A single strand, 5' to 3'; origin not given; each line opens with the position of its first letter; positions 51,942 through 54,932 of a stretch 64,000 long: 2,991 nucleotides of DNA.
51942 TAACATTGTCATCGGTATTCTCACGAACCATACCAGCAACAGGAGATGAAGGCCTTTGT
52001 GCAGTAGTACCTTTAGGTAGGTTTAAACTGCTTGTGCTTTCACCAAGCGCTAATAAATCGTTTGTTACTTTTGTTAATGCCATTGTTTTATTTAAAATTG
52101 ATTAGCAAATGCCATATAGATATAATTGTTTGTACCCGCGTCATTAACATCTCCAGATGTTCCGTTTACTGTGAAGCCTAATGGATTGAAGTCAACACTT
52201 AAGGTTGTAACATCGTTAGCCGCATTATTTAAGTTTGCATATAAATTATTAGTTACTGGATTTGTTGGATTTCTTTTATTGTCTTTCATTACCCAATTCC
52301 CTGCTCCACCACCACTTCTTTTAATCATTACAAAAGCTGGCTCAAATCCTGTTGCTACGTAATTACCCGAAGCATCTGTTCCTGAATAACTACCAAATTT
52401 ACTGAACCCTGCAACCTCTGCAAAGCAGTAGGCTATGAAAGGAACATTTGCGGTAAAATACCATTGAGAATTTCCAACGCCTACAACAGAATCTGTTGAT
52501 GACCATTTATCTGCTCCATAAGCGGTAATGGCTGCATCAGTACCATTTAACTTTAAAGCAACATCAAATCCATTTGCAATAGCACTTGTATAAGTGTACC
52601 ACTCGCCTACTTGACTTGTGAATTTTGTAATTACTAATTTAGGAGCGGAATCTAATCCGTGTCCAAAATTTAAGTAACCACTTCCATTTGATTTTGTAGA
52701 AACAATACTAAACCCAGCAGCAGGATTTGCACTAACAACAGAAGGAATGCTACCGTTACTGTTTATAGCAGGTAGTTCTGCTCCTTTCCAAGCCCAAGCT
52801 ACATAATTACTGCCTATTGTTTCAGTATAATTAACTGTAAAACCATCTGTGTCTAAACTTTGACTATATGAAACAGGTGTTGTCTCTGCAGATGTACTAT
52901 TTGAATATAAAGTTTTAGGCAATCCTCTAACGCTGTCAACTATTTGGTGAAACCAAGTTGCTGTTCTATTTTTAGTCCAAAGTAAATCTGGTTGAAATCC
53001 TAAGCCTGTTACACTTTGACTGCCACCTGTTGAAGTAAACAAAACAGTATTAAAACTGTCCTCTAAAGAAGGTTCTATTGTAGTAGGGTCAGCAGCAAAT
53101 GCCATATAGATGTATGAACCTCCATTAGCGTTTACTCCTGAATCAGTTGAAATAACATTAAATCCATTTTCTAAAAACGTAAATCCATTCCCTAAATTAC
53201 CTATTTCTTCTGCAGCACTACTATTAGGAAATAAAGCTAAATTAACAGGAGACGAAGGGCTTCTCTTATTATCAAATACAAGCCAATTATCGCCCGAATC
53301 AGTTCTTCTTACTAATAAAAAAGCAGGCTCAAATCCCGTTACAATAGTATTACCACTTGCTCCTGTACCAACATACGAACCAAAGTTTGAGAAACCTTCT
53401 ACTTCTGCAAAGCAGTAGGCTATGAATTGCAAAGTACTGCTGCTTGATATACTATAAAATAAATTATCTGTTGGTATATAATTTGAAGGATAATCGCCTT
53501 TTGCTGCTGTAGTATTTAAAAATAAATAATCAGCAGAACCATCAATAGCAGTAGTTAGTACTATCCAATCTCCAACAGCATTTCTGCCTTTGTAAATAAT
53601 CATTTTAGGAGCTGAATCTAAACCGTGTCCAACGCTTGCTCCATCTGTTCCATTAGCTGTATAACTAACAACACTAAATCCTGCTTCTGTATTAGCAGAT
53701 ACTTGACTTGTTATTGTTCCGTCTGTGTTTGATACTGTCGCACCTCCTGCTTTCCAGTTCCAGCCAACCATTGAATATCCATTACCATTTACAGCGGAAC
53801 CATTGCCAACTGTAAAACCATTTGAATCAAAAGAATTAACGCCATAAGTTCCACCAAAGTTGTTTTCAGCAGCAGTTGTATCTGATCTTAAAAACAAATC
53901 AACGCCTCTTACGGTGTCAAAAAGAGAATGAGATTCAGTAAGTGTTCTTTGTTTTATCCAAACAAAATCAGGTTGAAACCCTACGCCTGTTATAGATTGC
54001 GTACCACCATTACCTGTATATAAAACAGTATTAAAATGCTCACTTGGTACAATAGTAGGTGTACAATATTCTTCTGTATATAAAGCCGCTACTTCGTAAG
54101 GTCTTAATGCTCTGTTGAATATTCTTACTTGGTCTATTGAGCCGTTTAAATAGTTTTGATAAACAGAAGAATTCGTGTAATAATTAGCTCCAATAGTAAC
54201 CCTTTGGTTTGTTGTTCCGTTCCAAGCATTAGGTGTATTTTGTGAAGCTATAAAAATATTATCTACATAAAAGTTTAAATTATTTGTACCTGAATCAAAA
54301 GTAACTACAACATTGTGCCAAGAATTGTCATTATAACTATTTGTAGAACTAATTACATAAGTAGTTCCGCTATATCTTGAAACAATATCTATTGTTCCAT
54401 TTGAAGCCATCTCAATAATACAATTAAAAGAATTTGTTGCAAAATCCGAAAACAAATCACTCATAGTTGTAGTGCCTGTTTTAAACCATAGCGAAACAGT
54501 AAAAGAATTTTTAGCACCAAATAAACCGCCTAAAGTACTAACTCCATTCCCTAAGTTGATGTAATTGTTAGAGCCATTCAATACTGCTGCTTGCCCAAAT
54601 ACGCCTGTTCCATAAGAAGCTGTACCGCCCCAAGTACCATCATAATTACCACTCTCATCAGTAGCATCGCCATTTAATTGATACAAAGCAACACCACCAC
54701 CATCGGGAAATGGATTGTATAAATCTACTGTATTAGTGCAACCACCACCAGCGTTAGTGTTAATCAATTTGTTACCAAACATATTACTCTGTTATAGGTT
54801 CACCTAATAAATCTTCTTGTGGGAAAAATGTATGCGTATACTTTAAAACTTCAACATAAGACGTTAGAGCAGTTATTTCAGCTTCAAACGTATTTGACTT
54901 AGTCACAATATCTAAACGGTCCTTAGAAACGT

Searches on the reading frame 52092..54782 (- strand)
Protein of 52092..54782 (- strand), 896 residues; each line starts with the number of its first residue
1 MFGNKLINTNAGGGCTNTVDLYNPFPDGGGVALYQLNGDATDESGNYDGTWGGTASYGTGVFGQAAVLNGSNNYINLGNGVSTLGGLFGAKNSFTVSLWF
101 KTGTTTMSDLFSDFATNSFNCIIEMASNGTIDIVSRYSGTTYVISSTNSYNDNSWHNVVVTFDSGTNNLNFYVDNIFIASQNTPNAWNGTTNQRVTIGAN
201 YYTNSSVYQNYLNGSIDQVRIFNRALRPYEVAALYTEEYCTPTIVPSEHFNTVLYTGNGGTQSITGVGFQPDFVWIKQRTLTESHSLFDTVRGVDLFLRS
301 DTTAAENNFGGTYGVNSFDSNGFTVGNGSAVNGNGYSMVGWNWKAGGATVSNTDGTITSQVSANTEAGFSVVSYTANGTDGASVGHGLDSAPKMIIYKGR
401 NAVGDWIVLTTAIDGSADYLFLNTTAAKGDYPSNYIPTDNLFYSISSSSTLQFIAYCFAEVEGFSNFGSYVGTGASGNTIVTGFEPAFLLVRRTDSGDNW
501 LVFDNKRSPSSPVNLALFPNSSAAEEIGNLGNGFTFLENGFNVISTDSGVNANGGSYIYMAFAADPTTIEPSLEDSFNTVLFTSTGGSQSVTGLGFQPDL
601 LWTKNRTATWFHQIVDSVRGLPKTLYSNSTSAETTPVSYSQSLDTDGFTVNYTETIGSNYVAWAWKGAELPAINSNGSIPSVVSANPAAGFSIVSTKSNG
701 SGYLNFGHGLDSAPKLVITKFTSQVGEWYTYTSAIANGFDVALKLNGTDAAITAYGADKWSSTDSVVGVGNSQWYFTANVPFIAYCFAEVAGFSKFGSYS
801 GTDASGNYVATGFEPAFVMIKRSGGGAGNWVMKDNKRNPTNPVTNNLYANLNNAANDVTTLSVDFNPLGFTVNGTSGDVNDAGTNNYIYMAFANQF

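Call 13: search_protein_families(library=phrogs, proteins=[window:52092-54782:-])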
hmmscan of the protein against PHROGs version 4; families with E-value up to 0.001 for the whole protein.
window:52092-54782:- (896 aa): 4 families
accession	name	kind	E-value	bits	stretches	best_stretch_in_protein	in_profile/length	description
phrog_19943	-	head and packaging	2.5e-179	599.5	2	168-566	819-1220/1227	virion structural protein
phrog_24898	-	tail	1.2e-134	450.1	2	231-569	19-364/371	tail fiber protein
phrog_6011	-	head and packaging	1.7e-05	25.9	1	122-221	118-217/221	virion structural protein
phrog_24534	-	tail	0.00017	21.6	1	54-228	27-192/341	tail fiber protein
